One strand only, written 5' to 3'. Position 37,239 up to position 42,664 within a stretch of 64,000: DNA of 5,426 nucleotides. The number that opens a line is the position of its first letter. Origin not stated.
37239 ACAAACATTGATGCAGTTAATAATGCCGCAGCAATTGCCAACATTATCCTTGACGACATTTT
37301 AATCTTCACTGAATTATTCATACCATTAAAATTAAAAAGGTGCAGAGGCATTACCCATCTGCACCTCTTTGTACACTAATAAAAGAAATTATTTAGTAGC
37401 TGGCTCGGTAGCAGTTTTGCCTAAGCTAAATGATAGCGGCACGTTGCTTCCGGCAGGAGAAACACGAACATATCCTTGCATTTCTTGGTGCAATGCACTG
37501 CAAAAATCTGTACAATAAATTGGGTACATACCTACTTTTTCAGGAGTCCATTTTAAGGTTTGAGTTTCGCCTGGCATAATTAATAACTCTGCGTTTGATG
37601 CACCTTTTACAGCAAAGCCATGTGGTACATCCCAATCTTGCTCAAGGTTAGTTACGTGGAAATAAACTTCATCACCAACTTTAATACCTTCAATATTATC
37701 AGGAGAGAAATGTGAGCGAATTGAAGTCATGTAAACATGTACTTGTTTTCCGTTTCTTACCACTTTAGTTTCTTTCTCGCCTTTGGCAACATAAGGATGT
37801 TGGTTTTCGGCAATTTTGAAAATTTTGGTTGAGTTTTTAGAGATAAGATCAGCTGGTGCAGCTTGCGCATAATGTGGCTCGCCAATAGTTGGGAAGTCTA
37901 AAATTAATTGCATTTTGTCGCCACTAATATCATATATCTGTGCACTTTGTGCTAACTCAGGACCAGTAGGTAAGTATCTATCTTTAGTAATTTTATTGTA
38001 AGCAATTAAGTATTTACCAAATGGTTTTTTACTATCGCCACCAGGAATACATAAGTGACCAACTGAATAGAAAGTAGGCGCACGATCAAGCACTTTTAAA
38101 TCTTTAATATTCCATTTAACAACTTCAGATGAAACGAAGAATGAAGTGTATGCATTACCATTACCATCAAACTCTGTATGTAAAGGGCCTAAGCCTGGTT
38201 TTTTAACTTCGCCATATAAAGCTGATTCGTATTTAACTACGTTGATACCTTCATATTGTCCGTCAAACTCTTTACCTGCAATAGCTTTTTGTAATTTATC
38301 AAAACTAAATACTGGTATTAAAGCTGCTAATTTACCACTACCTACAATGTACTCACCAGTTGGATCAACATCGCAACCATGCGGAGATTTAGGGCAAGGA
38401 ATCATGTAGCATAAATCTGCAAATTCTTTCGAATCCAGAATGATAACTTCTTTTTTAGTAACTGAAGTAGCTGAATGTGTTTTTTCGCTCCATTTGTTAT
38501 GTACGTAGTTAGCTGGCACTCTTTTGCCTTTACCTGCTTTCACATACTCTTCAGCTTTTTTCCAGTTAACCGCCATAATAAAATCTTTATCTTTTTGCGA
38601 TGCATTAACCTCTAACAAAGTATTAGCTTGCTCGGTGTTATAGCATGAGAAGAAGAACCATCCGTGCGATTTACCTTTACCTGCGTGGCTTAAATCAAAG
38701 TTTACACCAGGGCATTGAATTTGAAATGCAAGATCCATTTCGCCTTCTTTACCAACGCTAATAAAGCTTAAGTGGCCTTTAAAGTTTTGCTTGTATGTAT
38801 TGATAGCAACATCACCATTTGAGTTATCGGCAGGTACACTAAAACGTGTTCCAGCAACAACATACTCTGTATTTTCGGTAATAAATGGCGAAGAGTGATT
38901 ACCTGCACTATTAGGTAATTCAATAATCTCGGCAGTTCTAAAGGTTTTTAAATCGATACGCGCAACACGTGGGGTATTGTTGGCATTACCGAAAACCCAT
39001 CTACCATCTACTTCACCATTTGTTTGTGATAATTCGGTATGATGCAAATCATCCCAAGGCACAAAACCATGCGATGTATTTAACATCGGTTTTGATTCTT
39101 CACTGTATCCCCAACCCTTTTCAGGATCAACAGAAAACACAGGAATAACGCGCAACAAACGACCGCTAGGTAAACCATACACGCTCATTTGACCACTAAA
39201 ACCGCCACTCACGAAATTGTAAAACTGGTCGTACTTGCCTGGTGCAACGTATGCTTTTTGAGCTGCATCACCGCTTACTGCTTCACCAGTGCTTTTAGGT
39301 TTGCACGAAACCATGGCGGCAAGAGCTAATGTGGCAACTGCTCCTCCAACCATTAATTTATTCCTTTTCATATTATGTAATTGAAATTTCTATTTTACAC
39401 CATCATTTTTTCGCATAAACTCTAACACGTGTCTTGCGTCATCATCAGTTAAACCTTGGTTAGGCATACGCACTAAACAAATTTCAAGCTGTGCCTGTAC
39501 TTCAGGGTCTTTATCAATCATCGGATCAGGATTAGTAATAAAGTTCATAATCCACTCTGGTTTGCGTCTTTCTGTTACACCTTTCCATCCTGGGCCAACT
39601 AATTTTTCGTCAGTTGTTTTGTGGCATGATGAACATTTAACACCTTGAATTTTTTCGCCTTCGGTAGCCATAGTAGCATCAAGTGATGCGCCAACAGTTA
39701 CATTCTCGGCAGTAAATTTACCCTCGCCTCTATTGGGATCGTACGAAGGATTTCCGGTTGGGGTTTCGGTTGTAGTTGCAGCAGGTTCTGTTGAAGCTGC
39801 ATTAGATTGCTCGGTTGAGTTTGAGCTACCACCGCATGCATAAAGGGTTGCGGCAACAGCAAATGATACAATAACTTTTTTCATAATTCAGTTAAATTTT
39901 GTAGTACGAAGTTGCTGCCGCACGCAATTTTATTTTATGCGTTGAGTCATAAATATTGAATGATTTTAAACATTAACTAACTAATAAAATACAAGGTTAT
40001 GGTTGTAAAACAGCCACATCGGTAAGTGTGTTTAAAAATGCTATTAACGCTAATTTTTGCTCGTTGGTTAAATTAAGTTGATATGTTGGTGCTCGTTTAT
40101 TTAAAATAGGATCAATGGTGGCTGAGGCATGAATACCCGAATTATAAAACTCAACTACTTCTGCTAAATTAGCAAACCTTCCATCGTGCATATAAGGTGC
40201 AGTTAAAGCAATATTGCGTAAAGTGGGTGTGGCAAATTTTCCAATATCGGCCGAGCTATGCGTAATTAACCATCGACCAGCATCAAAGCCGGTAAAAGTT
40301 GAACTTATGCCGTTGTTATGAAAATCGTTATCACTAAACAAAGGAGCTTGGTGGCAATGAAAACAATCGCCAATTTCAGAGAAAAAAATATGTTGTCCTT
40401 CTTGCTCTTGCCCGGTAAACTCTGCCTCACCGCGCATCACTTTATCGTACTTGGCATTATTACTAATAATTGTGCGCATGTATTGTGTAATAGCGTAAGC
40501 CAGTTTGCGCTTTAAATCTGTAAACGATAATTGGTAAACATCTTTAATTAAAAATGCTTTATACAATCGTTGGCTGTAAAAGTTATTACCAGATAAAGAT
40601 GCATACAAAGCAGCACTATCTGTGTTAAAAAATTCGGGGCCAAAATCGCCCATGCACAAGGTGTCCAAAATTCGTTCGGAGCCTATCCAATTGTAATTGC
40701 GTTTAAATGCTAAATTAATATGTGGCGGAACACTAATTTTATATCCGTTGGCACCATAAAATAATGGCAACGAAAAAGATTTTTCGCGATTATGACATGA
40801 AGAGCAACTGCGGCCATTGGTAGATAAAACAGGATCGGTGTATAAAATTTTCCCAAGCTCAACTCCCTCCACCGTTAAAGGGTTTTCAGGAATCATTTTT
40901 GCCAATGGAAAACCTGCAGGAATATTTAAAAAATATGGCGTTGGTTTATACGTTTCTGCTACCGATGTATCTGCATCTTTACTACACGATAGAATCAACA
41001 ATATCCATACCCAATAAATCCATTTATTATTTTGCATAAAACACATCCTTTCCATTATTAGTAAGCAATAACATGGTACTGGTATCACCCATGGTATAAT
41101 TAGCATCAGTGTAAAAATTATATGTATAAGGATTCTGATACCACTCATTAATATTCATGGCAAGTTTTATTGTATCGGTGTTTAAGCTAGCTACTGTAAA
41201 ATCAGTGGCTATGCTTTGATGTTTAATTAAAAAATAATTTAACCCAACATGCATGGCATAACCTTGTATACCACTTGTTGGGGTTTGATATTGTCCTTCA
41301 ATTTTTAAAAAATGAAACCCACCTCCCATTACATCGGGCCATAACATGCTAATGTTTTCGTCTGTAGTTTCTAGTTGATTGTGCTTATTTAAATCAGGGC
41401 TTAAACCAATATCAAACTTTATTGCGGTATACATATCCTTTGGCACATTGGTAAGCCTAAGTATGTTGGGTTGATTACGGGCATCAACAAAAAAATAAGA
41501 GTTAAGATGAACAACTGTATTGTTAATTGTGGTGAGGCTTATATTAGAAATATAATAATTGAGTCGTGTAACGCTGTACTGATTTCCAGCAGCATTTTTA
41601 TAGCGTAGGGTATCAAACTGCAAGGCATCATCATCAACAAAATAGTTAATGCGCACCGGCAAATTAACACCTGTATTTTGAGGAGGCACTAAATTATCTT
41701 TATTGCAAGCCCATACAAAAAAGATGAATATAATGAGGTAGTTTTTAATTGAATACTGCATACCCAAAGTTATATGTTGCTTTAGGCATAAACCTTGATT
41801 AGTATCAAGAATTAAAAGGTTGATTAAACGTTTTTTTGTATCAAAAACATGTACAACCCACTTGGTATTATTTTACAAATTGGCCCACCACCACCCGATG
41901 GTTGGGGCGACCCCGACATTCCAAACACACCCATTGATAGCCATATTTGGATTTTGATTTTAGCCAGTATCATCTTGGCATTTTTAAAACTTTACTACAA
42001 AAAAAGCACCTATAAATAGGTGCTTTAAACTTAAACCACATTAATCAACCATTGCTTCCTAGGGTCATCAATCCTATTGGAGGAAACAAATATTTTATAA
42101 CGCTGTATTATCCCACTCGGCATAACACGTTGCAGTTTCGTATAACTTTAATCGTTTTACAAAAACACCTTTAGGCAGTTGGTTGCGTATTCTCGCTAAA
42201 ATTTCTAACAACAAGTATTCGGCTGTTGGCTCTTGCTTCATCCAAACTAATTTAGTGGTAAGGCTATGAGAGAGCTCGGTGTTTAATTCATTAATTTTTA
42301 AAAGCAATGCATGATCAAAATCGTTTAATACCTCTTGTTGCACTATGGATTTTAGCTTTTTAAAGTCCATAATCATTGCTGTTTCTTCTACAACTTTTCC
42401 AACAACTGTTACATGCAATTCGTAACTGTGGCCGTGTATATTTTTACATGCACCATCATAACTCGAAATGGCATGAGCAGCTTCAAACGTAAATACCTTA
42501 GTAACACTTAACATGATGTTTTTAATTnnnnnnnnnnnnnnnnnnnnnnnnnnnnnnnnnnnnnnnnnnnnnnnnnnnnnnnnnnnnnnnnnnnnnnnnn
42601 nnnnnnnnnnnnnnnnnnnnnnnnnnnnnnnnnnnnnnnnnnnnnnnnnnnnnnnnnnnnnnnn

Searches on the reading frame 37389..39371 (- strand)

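Call 19: search_protein_families(library=pfam, proteins=[window:37389-39371:-], max_evalue=0.001)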
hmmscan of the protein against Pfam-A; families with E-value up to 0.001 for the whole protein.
window:37389-39371:- (660 aa): 2 families
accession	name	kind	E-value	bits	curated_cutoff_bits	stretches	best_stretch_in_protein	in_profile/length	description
PF18764.7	nos_propeller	-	2.9e-34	117.3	30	1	430-500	1-71/71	Nitrous oxide reductase propeller repeat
PF13473.12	Cupredoxin_1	-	0.00081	19.8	27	0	546-633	23-100/104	Cupredoxin-like domain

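Call 76: search_protein_families(library=ncbifam, proteins=[window:37389-39371:-], max_evalue=0.001)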
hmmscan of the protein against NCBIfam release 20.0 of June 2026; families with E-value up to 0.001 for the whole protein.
window:37389-39371:- (660 aa): 5 families
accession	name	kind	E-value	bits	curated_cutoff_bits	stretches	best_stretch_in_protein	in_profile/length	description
TIGR04246.1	nitrous_NosZ_Gp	equivalog_domain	2.3e-279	927.6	625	1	37-639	1-578/578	Sec-dependent nitrous-oxide reductase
TIGR04244.1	nitrous_NosZ_RR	equivalog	4.5e-113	378.9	625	1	3-635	4-624/627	TAT-dependent nitrous-oxide reductase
NF052460.1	L-NosZ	equivalog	2.3e-47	161.6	700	2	278-637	125-478/480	clade III lactonase-type nitrous-oxide reductase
TIGR02866.1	CoxB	equivalog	7.6e-06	25.6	147.7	1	561-638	120-192/202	cytochrome c oxidase subunit II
NF050117.1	aa3_CtaC_Actin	exception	0.00031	20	250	1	580-637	176-232/244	aa3-type cytochrome oxidase subunit II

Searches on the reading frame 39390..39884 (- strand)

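Call 19: search_protein_families(library=pfam, proteins=[window:39390-39884:-], max_evalue=0.001)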
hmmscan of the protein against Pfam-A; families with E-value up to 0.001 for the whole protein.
window:39390-39884:- (164 aa): 2 families
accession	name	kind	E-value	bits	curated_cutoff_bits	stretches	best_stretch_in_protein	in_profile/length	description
PF00034.26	Cytochrom_C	-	2.8e-07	32.2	21.3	1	74-159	2-88/90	Cytochrome c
PF13442.11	Cytochrome_CBB3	-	8.2e-05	23.3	27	0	73-157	3-68/68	Cytochrome C oxidase, cbb3-type, subunit III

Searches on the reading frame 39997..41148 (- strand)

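Call 3: search_protein_families(library=pfam, proteins=[window:39997-41148:-], max_evalue=0.01)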
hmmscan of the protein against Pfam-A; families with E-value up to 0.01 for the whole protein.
window:39997-41148:- (383 aa): 3 families
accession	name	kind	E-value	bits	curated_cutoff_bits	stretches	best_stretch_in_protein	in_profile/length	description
PF03150.19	CCP_MauG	-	3.6e-25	89.8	25.6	1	94-242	2-148/149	Di-haem cytochrome c peroxidase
PF00034.26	Cytochrom_C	-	0.0023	19.7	21.3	0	250-375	3-89/90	Cytochrome c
PF14522.11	Cytochrome_C7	-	0.0098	16.1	24.8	0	111-126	40-55/67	Cytochrome c7 and related cytochrome c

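Call 4: search_protein_families(library=ncbifam, proteins=[window:39997-41148:-], max_evalue=0.01)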
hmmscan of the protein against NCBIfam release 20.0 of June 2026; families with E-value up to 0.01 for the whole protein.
window:39997-41148:- (383 aa): 4 families
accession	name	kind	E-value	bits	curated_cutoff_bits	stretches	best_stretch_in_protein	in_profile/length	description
TIGR04039.1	MXAN_0977_Heme2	hypoth_equivalog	9.5e-49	166.2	362.85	1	88-382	4-328/336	MbnH family di-heme enzyme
TIGR03791.1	TTQ_mauG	equivalog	2.6e-29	102.4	443.85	1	91-376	1-279/291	tryptophan tryptophylquinone biosynthesis enzyme MauG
TIGR03981.2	SAM_quin_mod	hypoth_equivalog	2.6e-28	99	340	2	214-356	230-379/411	His-Xaa-Ser system-associated MauG-like protein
NF052341.1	hydrazine_gamma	equivalog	0.0019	17.3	625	0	303-333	279-309/339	hydrazine synthase subunit gamma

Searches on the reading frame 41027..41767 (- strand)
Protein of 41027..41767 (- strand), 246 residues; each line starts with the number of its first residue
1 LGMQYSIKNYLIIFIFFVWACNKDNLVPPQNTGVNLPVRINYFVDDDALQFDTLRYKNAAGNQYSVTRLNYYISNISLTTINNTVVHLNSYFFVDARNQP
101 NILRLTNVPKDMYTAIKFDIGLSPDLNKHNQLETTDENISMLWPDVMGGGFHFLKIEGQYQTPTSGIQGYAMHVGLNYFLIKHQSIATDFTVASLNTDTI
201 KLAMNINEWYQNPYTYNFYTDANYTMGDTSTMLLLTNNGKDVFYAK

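Call 3: search_protein_families(library=pfam, proteins=[window:41027-41767:-], max_evalue=0.01)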
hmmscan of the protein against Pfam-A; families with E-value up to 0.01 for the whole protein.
window:41027-41767:- (246 aa): 1 family
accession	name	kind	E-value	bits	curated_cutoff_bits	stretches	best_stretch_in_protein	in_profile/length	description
PF20243.3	MbnP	-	4.7e-28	98.8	27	1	38-212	6-178/189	MbnP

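Call 4: search_protein_families(library=ncbifam, proteins=[window:41027-41767:-], max_evalue=0.01)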
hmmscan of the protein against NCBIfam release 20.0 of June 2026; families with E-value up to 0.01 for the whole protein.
window:41027-41767:- (246 aa): 1 family
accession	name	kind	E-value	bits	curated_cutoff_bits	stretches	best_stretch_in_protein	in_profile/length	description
TIGR04052.2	MbnP_like_WxW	equivalog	1e-05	25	140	1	106-175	93-161/257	MbnP family copper-binding protein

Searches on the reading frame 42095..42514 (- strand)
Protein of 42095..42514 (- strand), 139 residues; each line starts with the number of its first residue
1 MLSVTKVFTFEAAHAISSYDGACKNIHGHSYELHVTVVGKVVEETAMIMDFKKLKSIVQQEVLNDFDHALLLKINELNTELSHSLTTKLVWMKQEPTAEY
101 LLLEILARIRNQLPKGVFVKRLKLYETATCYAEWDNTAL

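Call 3: search_protein_families(library=pfam, proteins=[window:42095-42514:-], max_evalue=0.01)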
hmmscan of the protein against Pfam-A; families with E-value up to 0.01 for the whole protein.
window:42095-42514:- (139 aa): 1 family
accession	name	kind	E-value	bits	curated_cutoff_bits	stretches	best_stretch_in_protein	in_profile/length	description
PF01242.24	PTPS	-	2.6e-31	108.5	22.4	1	4-135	2-119/121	6-pyruvoyl tetrahydropterin synthase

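Call 4: search_protein_families(library=ncbifam, proteins=[window:42095-42514:-], max_evalue=0.01)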
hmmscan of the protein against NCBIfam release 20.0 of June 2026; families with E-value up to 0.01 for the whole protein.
window:42095-42514:- (139 aa): 2 families
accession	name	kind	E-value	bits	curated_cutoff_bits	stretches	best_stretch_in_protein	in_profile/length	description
TIGR00039.1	6PTHBS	subfamily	3.7e-27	95.1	125.5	1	2-134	2-119/124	6-pyruvoyl tetrahydropterin synthase/6-carboxytetrahydropterin synthase family protein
TIGR03367.1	queuosine_QueD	equivalog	1.3e-25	89.6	89.25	1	4-110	2-91/92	6-carboxytetrahydropterin synthase QueD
